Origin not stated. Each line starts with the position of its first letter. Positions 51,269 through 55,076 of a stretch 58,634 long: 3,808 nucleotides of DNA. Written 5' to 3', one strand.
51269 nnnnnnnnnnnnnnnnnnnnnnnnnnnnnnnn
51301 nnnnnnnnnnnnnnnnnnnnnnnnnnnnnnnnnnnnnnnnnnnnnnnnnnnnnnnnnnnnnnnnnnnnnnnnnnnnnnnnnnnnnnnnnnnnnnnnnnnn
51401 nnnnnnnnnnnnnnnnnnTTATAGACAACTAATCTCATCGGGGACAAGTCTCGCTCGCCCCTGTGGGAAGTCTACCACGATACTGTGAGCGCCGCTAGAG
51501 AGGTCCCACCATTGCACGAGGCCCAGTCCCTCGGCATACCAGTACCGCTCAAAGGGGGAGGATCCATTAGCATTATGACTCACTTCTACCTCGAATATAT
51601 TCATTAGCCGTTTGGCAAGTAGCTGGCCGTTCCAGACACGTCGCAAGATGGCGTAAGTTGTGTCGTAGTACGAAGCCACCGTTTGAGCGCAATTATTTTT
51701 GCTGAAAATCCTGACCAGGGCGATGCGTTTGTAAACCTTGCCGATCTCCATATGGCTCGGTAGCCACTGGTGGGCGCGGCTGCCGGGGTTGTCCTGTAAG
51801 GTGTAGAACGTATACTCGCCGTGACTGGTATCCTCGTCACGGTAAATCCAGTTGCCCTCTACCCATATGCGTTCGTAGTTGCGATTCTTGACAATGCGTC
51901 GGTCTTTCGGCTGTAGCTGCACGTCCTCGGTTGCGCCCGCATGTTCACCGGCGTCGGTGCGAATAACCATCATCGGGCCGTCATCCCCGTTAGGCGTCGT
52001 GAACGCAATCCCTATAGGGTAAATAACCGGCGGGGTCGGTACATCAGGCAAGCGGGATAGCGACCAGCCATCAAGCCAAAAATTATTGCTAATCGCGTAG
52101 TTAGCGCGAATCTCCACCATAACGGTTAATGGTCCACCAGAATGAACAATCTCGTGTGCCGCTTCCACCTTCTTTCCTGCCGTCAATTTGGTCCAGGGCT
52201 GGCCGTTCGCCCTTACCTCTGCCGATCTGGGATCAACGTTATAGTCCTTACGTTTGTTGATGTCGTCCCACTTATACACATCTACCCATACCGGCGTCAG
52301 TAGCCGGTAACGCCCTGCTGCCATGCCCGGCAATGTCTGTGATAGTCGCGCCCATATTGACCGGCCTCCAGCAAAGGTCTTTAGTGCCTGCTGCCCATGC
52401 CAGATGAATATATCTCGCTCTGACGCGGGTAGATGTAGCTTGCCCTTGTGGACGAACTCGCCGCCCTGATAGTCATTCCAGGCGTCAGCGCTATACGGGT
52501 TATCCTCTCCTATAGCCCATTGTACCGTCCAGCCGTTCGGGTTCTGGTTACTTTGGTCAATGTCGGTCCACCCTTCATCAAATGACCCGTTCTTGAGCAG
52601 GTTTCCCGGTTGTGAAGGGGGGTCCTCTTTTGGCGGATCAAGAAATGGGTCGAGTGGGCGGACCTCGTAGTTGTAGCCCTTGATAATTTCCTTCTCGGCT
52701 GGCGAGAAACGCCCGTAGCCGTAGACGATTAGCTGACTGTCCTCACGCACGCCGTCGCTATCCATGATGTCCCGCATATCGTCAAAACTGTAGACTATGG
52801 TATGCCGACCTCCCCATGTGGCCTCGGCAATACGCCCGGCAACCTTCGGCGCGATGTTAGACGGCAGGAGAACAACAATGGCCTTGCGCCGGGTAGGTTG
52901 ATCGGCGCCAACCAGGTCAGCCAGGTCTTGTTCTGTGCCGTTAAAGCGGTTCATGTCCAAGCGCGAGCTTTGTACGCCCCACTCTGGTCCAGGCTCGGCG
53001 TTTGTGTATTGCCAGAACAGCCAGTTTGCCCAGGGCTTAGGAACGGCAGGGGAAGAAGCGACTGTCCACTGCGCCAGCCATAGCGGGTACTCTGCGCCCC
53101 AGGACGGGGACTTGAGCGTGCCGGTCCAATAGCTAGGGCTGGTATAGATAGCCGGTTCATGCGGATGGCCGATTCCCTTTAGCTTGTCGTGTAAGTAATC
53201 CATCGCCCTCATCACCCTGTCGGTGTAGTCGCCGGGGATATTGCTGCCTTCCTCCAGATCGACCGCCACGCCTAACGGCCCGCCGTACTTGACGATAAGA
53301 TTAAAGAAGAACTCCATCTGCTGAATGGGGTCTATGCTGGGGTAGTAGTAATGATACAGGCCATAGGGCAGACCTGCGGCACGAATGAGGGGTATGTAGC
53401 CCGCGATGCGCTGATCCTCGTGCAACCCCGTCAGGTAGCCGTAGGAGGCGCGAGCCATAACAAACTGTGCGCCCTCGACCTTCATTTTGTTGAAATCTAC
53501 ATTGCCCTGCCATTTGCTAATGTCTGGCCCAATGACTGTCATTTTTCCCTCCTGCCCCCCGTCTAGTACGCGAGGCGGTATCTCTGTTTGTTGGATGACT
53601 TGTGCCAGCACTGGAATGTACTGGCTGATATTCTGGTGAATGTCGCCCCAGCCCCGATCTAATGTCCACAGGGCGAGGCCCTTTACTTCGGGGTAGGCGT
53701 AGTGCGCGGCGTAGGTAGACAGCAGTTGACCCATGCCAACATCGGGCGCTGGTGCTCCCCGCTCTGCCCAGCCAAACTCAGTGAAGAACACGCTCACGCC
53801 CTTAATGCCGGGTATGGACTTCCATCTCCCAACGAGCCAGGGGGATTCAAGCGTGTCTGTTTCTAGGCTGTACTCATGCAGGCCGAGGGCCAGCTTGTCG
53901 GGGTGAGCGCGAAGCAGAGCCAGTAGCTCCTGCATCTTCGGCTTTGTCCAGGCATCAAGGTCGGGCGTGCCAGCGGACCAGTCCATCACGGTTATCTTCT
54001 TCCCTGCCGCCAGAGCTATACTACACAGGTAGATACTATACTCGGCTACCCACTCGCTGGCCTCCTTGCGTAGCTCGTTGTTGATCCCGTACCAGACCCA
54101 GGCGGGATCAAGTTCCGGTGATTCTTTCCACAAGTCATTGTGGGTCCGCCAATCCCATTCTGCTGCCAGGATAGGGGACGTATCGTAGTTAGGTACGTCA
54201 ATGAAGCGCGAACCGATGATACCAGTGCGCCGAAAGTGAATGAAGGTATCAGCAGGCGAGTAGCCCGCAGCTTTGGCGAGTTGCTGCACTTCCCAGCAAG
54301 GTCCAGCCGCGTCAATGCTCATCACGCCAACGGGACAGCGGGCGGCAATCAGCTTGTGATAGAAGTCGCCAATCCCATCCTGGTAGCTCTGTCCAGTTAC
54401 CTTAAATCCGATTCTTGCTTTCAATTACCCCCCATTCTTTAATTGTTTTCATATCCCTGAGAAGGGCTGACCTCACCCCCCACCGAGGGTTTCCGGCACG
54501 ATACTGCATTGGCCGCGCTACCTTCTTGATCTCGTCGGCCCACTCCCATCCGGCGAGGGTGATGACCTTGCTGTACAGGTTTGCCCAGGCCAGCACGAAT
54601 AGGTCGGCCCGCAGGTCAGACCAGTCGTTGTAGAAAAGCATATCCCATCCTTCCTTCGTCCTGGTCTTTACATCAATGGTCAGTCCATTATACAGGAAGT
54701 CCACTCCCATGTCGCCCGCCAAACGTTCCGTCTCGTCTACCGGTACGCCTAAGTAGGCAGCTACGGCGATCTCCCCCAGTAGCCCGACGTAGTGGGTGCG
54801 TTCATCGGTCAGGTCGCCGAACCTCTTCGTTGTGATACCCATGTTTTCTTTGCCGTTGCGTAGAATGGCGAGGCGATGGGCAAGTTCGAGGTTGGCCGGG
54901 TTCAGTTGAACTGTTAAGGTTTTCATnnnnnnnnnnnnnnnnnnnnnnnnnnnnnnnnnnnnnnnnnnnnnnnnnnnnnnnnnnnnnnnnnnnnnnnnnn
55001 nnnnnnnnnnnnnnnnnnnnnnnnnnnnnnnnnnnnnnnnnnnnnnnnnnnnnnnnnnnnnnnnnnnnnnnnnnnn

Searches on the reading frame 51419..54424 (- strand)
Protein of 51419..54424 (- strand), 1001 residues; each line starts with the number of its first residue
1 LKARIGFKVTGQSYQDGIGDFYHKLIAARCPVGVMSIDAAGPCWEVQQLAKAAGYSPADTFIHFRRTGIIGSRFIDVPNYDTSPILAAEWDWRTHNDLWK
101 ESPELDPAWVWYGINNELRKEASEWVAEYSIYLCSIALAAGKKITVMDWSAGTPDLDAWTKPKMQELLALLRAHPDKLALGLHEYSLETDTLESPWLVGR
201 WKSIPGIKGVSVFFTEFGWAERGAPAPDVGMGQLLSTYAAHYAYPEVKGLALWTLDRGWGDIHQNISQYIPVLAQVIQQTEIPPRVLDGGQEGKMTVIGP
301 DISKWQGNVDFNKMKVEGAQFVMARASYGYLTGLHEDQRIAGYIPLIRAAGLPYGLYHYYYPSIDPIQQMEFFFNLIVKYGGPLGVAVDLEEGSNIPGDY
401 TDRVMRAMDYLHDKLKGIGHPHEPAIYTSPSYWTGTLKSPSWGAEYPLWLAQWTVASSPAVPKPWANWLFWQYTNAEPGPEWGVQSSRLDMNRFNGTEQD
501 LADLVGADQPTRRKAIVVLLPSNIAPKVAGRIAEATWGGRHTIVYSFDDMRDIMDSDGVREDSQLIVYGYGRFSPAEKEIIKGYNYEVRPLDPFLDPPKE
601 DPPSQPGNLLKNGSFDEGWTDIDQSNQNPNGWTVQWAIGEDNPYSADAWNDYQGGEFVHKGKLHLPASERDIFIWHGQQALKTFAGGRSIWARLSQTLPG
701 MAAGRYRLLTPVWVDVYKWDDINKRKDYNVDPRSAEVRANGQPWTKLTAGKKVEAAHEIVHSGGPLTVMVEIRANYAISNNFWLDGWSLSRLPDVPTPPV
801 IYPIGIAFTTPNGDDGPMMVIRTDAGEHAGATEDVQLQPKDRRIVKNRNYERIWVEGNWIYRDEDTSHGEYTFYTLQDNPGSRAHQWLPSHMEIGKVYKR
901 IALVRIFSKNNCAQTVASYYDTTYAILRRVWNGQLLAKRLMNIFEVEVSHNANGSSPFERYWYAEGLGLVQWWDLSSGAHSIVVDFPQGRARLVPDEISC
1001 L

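Call 34: search_protein_families(library=phrogs, proteins=[window:51419-54424:-], max_evalue=0.0001)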
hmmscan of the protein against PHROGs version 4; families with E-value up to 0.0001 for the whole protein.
window:51419-54424:- (1001 aa): 4 families
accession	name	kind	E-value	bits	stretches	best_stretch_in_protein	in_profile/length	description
phrog_291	-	lysis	2.5e-34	119.9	1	291-620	107-345/509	endolysin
phrog_6745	-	lysis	4.3e-20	72.9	1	297-478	4-186/396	endolysin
phrog_6219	-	lysis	1.6e-17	65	1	301-495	6-187/326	endolysin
phrog_3084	-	lysis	2.7e-13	50.8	1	291-552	153-404/468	endolysin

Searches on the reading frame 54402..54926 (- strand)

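Call 12: search_protein_families(library=pfam, proteins=[window:54402-54926:-], max_evalue=0.01)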
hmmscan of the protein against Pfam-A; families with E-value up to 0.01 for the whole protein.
window:54402-54926:- (174 aa): 0 families

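Call 14: search_protein_families(library=phrogs, proteins=[window:54402-54926:-], max_evalue=0.01)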
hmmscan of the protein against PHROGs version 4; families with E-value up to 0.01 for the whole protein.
window:54402-54926:- (174 aa): 1 family
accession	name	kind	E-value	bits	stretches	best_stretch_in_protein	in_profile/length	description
phrog_18407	-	unknown function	2.6e-10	41.5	1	20-164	23-160/162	-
